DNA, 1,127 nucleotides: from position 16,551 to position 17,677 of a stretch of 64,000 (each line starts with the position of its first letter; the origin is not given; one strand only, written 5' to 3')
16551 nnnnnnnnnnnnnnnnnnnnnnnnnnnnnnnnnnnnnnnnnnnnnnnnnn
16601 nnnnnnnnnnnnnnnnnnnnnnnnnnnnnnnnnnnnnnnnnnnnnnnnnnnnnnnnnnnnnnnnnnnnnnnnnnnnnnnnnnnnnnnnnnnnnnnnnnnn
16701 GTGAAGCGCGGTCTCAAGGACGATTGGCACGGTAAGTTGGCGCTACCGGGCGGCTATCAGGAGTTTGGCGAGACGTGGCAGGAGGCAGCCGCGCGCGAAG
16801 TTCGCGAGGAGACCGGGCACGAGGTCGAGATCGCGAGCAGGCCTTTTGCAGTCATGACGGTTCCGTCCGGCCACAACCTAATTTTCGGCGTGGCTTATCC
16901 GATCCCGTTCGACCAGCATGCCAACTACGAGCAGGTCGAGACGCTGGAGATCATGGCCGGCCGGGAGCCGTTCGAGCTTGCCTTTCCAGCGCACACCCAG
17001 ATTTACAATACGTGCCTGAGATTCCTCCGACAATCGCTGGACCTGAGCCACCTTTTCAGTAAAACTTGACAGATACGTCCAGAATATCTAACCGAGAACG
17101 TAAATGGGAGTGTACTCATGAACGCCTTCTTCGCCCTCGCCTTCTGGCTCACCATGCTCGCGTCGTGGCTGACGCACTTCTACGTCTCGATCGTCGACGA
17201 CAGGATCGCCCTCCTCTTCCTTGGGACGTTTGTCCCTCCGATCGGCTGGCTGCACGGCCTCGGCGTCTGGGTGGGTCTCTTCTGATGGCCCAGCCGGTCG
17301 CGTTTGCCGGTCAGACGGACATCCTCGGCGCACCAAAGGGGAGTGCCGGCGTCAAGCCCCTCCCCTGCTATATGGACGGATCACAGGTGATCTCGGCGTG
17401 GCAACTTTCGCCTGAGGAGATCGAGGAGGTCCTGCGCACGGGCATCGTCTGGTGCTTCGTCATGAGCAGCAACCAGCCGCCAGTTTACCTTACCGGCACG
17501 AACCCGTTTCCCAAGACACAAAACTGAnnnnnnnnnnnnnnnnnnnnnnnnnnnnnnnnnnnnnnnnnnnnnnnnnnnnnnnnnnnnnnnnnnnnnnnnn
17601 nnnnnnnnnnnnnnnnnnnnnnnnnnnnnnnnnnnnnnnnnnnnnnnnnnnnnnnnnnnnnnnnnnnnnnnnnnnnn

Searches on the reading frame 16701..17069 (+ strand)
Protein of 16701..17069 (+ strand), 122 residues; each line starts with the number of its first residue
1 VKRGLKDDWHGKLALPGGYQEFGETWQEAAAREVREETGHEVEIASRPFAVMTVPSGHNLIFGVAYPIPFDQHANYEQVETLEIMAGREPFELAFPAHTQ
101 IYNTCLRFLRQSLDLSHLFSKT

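Call 98: search_protein_families(library=phrogs, proteins=[window:16701-17069:+], max_evalue=0.001)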
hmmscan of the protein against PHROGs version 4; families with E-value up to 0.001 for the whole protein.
window:16701-17069:+ (122 aa): 5 families
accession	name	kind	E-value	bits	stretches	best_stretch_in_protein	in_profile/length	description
phrog_1198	-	other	2.9e-10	41.3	1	3-45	56-98/253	MutT/NUDIX hydrolase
phrog_25541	-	unknown function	0.00014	22.5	1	6-45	91-130/210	-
phrog_1185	-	other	0.00016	22.2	1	14-42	182-210/301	nudix hydrolase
phrog_15528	-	head and packaging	0.00024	20.6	1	11-43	543-575/794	portal protein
phrog_10313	-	other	0.0009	20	0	11-40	38-67/159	nudix hydrolase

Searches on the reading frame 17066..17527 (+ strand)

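Call 98: search_protein_families(library=phrogs, proteins=[window:17066-17527:+], max_evalue=0.001)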
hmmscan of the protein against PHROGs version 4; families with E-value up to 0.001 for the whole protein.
window:17066-17527:+ (153 aa): 2 families
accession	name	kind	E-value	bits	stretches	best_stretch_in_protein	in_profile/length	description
phrog_25433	-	unknown function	2e-08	35.2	1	106-148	166-208/210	-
phrog_11885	-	unknown function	3.1e-06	28.3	1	74-130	1-58/100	-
